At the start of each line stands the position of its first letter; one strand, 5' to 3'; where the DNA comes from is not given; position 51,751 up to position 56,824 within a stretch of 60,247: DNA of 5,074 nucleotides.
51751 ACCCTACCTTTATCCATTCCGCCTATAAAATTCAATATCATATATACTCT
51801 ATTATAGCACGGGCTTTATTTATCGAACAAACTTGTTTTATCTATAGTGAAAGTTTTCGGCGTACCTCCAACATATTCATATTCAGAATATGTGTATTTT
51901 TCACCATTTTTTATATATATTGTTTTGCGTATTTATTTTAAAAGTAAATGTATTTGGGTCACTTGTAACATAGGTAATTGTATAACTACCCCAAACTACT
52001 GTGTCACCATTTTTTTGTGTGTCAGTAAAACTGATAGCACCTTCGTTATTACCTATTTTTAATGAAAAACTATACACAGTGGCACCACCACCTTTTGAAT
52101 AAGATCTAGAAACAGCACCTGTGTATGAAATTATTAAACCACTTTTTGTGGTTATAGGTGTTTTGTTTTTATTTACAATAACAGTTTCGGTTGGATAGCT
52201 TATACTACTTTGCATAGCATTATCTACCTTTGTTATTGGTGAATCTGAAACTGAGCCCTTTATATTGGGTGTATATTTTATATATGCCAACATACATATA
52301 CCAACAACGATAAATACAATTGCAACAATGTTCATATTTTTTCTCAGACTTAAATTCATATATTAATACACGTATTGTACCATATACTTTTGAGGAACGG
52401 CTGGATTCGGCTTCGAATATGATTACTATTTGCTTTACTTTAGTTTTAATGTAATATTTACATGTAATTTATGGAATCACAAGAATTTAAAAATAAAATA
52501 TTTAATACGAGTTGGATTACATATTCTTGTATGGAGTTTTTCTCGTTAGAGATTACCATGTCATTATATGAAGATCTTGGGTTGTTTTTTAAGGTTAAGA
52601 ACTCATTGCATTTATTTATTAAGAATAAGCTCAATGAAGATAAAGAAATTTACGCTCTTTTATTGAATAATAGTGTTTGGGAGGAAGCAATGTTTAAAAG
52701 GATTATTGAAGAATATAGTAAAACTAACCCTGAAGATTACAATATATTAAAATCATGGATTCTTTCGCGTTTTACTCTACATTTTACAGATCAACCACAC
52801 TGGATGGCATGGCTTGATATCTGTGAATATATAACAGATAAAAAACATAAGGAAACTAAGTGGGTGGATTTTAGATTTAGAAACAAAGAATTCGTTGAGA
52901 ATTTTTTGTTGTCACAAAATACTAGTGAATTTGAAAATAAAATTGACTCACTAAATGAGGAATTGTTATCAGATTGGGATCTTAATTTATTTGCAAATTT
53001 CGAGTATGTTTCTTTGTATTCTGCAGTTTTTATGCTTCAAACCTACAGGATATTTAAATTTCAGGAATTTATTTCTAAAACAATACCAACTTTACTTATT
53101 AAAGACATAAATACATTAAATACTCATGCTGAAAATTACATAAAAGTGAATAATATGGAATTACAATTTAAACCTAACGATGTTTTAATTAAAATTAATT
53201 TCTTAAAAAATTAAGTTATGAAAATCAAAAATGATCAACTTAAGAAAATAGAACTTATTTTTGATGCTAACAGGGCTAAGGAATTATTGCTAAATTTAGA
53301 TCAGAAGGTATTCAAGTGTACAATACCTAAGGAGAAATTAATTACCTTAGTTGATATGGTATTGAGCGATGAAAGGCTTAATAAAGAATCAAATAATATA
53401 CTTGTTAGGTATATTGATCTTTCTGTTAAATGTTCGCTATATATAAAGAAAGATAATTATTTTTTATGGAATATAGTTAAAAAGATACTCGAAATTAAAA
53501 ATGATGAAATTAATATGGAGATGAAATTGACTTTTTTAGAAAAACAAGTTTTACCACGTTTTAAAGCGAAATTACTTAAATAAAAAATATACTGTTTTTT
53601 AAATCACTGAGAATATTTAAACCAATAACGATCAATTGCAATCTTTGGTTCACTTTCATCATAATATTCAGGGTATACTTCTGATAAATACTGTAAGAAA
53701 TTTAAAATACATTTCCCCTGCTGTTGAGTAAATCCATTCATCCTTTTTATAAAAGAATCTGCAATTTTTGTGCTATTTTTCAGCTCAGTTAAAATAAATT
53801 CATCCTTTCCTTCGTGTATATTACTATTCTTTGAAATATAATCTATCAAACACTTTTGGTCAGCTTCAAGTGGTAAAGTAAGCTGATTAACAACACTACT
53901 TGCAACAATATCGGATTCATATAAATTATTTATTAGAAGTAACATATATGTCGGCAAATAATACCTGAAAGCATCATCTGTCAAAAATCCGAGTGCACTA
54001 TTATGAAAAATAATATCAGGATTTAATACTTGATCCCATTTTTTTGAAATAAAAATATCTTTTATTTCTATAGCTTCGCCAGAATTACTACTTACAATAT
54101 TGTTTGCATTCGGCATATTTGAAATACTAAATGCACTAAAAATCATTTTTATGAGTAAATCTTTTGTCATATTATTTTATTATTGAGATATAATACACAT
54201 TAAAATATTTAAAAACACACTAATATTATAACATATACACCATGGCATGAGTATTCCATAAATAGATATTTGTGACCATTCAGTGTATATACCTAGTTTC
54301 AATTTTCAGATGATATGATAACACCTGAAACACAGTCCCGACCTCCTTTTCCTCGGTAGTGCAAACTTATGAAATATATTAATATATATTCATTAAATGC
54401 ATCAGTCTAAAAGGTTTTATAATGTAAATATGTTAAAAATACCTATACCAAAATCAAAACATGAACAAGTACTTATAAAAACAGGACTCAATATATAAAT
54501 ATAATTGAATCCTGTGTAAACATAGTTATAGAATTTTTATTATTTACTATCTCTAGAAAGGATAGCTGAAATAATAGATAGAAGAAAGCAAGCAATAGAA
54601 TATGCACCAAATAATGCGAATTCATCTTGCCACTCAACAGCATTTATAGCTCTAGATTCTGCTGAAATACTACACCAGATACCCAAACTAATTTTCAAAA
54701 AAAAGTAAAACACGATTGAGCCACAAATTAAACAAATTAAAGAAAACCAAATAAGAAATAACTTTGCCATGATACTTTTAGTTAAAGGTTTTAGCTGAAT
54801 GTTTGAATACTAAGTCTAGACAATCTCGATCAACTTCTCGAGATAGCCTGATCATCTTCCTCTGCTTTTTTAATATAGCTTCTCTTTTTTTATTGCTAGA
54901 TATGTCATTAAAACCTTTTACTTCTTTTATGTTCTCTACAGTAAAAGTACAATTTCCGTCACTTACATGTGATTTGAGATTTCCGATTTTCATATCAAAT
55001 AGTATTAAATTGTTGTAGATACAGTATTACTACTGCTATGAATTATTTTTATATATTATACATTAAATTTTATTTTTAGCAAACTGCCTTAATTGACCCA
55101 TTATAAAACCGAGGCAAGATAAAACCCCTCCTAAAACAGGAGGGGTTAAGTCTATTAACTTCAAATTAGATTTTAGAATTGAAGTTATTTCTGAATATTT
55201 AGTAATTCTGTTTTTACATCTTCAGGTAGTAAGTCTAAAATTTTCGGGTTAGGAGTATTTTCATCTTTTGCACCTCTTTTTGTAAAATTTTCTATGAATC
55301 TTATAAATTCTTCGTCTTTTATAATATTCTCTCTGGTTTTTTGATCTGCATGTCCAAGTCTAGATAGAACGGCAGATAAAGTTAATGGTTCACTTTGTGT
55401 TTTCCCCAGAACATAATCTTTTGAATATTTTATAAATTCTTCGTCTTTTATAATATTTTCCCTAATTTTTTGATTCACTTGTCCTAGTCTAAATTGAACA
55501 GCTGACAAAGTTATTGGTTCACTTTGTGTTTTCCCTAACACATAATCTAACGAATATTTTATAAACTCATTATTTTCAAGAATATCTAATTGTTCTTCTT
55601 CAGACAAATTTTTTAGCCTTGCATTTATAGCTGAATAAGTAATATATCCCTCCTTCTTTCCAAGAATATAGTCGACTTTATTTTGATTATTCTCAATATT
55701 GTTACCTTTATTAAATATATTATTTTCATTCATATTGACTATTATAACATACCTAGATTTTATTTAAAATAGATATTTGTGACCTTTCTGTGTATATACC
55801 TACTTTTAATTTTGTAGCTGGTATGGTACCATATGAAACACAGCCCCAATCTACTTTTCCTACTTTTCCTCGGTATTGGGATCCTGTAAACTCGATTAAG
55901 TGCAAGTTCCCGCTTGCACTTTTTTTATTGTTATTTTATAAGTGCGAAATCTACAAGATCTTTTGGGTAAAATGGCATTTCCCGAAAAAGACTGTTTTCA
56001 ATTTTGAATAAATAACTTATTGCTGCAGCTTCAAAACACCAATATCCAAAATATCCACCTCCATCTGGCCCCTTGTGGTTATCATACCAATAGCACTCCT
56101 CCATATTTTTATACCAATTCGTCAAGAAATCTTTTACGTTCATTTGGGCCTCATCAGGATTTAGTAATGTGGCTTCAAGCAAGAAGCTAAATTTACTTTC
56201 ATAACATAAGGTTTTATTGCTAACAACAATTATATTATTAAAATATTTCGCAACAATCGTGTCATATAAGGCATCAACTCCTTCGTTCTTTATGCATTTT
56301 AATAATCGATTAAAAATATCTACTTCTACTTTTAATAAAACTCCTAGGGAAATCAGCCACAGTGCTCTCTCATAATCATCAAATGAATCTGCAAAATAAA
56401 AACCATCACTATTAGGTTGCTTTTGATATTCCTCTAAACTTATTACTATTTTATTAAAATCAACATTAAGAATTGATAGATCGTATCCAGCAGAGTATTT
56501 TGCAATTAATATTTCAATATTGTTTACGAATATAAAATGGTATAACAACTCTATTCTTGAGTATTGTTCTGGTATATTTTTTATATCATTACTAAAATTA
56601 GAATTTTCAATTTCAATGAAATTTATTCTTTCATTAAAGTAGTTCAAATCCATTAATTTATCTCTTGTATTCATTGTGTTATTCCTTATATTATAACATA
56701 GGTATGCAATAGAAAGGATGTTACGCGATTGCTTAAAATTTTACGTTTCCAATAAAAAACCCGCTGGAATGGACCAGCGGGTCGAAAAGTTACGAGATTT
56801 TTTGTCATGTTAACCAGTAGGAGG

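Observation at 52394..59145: Recombinase-less low-GC island anchored to tRNA-Ser(GCU) and delimited by copies of the tRNA 3' end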

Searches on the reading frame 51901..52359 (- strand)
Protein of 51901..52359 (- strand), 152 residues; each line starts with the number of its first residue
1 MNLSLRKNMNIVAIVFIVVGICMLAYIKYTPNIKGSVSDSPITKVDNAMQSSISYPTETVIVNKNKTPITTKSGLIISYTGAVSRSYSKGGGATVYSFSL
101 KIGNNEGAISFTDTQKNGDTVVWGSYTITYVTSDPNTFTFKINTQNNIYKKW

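Call 9: search_protein_families(library=pfam, max_evalue=0.1, proteins=[window:51901-52359:-])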
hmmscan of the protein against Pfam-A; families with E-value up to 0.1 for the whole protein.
window:51901-52359:- (152 aa): 1 family
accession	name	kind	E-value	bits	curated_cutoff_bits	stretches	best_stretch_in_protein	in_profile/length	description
PF00166.26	Cpn10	-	0.029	14.8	21.1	1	58-139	7-82/93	Chaperonin 10 Kd subunit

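Call 53: search_protein_families(library=ncbifam, max_evalue=0.01, proteins=[window:51901-52359:-])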
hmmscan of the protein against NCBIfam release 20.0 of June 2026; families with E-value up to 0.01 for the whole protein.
window:51901-52359:- (152 aa): 1 family
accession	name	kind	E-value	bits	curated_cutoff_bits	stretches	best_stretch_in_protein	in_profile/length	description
NF001532.0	PRK00364.2-3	equivalog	0.003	17.6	130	1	59-139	8-82/94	co-chaperone GroES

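Call 54: search_protein_families(library=phrogs, max_evalue=0.01, proteins=[window:51901-52359:-])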
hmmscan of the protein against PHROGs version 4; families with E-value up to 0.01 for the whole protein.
window:51901-52359:- (152 aa): 1 family
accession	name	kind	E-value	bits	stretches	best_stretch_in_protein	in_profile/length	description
phrog_3188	-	other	0.0011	19.7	1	58-139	8-83/96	co-chaperonin GroES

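Call 55: search_protein_families(library=padloc, max_evalue=0.01, proteins=[window:51901-52359:-])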
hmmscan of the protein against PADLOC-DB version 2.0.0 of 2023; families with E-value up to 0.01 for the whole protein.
window:51901-52359:- (152 aa): 0 families

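Call 61: find_encoding_contigs(protein=window:51901-52359:-, flank=10000, max_places=10)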
Protein window:51901-52359:- (152 aa): no gene with exactly this product is on record in the collection.

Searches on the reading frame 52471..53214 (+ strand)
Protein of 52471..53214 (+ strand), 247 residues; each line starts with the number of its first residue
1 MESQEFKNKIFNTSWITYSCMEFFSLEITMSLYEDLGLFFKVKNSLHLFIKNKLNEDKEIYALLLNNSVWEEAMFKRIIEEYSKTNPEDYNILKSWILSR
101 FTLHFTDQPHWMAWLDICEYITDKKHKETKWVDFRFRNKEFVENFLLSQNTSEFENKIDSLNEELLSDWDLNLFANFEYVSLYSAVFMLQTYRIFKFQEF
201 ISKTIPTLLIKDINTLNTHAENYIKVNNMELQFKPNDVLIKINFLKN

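Call 9: search_protein_families(library=pfam, max_evalue=0.1, proteins=[window:52471-53214:+])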
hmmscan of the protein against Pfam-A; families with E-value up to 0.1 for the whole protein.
window:52471-53214:+ (247 aa): 1 family
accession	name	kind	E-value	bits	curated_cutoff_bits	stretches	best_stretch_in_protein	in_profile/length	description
PF10870.14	DUF2729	-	0.032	14.7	27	1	189-228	2-44/55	Protein of unknown function (DUF2729)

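Call 53: search_protein_families(library=ncbifam, max_evalue=0.01, proteins=[window:52471-53214:+])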
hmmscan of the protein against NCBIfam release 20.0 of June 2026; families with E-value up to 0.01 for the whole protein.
window:52471-53214:+ (247 aa): 0 families

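Call 54: search_protein_families(library=phrogs, max_evalue=0.01, proteins=[window:52471-53214:+])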
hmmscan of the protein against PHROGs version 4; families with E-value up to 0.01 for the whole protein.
window:52471-53214:+ (247 aa): 0 families

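Call 55: search_protein_families(library=padloc, max_evalue=0.01, proteins=[window:52471-53214:+])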
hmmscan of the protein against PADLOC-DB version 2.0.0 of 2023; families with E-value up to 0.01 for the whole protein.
window:52471-53214:+ (247 aa): 0 families

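Call 66: search_solved_structures(query=window:52471-53214:+, max_evalue=1)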
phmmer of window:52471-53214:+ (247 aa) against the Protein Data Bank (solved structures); distinct sequences matched with E-value up to 1: 0.

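Call 75: search_protein_representatives(protein=window:52471-53214:+)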
Query: 247 residues. Proteins with E-value up to 0.001 (for the whole library): 4; up to 1e-10: 1; up to 1e-30: 1. The best 4 are listed.
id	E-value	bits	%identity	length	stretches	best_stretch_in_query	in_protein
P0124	6.6e-158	540.3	100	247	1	1-247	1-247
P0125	9.7e-05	38.8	25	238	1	21-224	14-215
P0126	2.0e-04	37.8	33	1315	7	53-89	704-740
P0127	4.4e-04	36.7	23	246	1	89-231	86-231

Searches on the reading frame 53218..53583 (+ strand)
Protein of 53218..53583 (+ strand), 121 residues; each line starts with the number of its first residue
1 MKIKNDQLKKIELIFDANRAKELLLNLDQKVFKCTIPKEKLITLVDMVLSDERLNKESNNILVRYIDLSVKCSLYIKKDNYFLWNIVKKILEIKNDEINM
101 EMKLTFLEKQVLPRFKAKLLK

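Call 9: search_protein_families(library=pfam, max_evalue=0.1, proteins=[window:53218-53583:+])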
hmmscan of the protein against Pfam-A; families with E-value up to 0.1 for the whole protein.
window:53218-53583:+ (121 aa): 1 family
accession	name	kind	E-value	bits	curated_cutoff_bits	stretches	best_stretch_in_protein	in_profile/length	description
PF23554.2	TPR_DOCK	-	0.0084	15.3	27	1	9-96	179-266/524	Dedicator of cytokinesis (DOCK) TPR region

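Call 53: search_protein_families(library=ncbifam, max_evalue=0.01, proteins=[window:53218-53583:+])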
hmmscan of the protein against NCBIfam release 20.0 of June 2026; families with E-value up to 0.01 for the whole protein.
window:53218-53583:+ (121 aa): 0 families

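Call 54: search_protein_families(library=phrogs, max_evalue=0.01, proteins=[window:53218-53583:+])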
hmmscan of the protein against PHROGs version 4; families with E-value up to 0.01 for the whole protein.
window:53218-53583:+ (121 aa): 0 families

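Call 55: search_protein_families(library=padloc, max_evalue=0.01, proteins=[window:53218-53583:+])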
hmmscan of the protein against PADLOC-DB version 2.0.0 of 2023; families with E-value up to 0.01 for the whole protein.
window:53218-53583:+ (121 aa): 0 families

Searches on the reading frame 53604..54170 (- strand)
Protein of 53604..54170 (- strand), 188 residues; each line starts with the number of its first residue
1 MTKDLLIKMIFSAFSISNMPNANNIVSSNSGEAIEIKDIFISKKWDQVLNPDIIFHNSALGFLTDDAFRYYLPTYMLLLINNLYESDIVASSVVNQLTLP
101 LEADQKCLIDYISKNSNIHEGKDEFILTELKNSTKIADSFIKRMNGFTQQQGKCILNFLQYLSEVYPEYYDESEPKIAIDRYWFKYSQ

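Call 9: search_protein_families(library=pfam, max_evalue=0.1, proteins=[window:53604-54170:-])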
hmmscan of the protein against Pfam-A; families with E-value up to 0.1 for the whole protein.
window:53604-54170:- (188 aa): 1 family
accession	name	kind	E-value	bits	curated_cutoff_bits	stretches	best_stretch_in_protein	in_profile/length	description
PF20461.3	DUF6714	-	1.2e-14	55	27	2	42-98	50-106/161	Family of unknown function (DUF6714)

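Call 53: search_protein_families(library=ncbifam, max_evalue=0.01, proteins=[window:53604-54170:-])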
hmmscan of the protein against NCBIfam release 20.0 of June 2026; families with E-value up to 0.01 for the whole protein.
window:53604-54170:- (188 aa): 0 families

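Call 54: search_protein_families(library=phrogs, max_evalue=0.01, proteins=[window:53604-54170:-])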
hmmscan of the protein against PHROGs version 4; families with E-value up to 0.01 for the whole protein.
window:53604-54170:- (188 aa): 0 families

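Call 55: search_protein_families(library=padloc, max_evalue=0.01, proteins=[window:53604-54170:-])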
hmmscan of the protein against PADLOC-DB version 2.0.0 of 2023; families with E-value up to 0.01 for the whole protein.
window:53604-54170:- (188 aa): 0 families

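Call 67: search_solved_structures(query=window:53604-54170:-, max_evalue=1)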
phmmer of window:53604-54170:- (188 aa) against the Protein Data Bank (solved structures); distinct sequences matched with E-value up to 1: 1.
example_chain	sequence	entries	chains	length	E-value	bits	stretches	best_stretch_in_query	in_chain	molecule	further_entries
9jwk_A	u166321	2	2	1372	0.55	13.1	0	96-156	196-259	CRISPR-associated endonuclease Cas9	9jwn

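Call 86: predict_structure(protein=window:53604-54170:-)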
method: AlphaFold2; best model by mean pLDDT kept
length: 188 residues; sequences in the alignment: 1
mean_pLDDT: 39.7   pTM: 0.31
mean pLDDT of the five models: 39.7, 35.2, 34.9, 31.8, 30.6
residues with pLDDT >= 90: 0; 70-90: 0; 50-70: 34; < 50: 154
segments of 3 or more residues with pLDDT < 50: 1-102, 109-139, 165-170, 174-176, 183-188
pLDDT, mean of each block of 10 residues (from residue 1): 28 27 32 37 35 31 36 45 34 34 49 37 31 43 54 58 50 51 46
secondary structure, 60 per line:
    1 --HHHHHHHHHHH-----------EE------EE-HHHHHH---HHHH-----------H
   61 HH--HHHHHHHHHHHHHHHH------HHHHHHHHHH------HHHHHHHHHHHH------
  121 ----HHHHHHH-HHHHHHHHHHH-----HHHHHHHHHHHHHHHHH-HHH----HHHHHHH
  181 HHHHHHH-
elements in order: H3-13 H36-41 H45-48 H65-80 H87-96 H103-114 H125-131 H133-143 H149-165 H174-187

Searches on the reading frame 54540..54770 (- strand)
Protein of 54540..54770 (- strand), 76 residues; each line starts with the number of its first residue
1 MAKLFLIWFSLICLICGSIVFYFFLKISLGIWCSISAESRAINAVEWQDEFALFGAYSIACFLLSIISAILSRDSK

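Call 9: search_protein_families(library=pfam, max_evalue=0.1, proteins=[window:54540-54770:-])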
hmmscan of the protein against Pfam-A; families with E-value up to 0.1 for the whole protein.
window:54540-54770:- (76 aa): 1 family
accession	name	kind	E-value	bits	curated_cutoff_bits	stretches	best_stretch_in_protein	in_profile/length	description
PF00335.26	Tetraspanin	-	0.055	13.6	32.1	1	3-66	2-62/225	Tetraspanin family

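Call 53: search_protein_families(library=ncbifam, max_evalue=0.01, proteins=[window:54540-54770:-])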
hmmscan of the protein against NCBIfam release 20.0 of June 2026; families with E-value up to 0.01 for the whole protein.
window:54540-54770:- (76 aa): 0 families

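Call 54: search_protein_families(library=phrogs, max_evalue=0.01, proteins=[window:54540-54770:-])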
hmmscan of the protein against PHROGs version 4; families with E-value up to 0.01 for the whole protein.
window:54540-54770:- (76 aa): 0 families

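Call 55: search_protein_families(library=padloc, max_evalue=0.01, proteins=[window:54540-54770:-])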
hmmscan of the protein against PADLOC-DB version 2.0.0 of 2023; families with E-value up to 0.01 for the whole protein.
window:54540-54770:- (76 aa): 0 families

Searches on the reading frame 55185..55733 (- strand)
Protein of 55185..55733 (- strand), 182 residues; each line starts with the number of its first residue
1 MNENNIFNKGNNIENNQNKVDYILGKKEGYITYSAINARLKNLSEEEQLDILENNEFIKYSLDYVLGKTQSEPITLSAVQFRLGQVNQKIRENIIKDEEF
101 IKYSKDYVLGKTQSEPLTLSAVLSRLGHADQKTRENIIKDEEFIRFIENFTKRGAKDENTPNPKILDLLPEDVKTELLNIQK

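Call 9: search_protein_families(library=pfam, max_evalue=0.1, proteins=[window:55185-55733:-])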
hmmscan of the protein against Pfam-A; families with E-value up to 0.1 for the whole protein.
window:55185-55733:- (182 aa): 3 families
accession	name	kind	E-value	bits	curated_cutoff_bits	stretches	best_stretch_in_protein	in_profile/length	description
PF03979.19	Sigma70_r1_1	-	0.0016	18.8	22.5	1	24-50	13-40/81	Sigma-70 factor, region 1.1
PF11116.13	DUF2624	-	0.016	16.4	24.7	0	86-124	8-44/83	Protein of unknown function (DUF2624)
PF14676.12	FANCI_S2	-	0.021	15.5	37.8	1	38-95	76-133/156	FANCI solenoid 2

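Call 53: search_protein_families(library=ncbifam, max_evalue=0.01, proteins=[window:55185-55733:-])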
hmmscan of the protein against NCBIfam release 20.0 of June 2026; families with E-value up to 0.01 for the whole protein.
window:55185-55733:- (182 aa): 1 family
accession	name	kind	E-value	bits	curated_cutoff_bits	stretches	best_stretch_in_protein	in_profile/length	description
TIGR01820.1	TrpE-arch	equivalog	0.0061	15.9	512.05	1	4-99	78-175/449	anthranilate synthase component I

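Call 54: search_protein_families(library=phrogs, max_evalue=0.01, proteins=[window:55185-55733:-])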
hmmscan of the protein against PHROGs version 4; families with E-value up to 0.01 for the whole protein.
window:55185-55733:- (182 aa): 1 family
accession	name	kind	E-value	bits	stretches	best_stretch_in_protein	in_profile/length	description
phrog_4803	-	unknown function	0.0055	17.8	0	37-65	3-31/65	-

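Call 55: search_protein_families(library=padloc, max_evalue=0.01, proteins=[window:55185-55733:-])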
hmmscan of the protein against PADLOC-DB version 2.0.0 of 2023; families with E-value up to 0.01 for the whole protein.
window:55185-55733:- (182 aa): 1 family
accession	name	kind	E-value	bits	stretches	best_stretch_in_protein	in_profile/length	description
PDLC00382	SduA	-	0.0014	16.1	1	17-102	119-203/336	DUF4263 domain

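Call 69: search_solved_structures(query=window:55185-55733:-, max_evalue=1)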
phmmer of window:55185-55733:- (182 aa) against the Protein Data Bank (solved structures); distinct sequences matched with E-value up to 1: 0.

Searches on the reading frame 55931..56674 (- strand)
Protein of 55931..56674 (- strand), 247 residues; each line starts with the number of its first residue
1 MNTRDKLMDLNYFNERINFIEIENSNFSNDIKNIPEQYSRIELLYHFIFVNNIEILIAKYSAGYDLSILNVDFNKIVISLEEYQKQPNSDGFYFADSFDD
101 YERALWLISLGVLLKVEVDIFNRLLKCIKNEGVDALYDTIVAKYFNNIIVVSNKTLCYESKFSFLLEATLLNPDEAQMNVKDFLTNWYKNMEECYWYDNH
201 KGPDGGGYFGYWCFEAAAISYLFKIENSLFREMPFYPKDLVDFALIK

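Call 9: search_protein_families(library=pfam, max_evalue=0.1, proteins=[window:55931-56674:-])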
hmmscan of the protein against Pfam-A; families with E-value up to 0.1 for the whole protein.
window:55931-56674:- (247 aa): 2 families
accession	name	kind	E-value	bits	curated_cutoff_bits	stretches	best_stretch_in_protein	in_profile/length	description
PF08929.15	PoNi_C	-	5.3e-25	88.8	25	1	134-240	3-107/107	PoNe immunity proteins (PoNi), C-terminal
PF08928.15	PoNi_N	-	1.6e-19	70.6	22.4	1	4-124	1-115/117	PoNe immunity protein (PoNi), N-terminal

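Call 12: find_encoding_contigs(protein=window:55931-56674:-, flank=10000, max_places=10)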
Protein window:55931-56674:- (247 aa): 1 contig read that carries it; 1 place shown.
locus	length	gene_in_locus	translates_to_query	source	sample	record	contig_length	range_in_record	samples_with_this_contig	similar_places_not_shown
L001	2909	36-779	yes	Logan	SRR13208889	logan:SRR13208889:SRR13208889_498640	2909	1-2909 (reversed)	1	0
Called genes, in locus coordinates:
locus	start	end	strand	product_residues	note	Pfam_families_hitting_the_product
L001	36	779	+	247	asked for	PF08928:PoNi_N, PF08929:PoNi_C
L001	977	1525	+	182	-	-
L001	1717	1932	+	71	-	-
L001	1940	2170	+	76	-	-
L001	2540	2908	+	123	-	?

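Call 53: search_protein_families(library=ncbifam, max_evalue=0.01, proteins=[window:55931-56674:-])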
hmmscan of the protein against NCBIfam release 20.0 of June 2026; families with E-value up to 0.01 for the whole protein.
window:55931-56674:- (247 aa): 0 families

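Call 54: search_protein_families(library=phrogs, max_evalue=0.01, proteins=[window:55931-56674:-])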
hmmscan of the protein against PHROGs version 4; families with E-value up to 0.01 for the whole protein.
window:55931-56674:- (247 aa): 0 families

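Call 55: search_protein_families(library=padloc, max_evalue=0.01, proteins=[window:55931-56674:-])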
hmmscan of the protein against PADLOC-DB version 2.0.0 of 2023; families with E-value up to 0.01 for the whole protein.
window:55931-56674:- (247 aa): 0 families
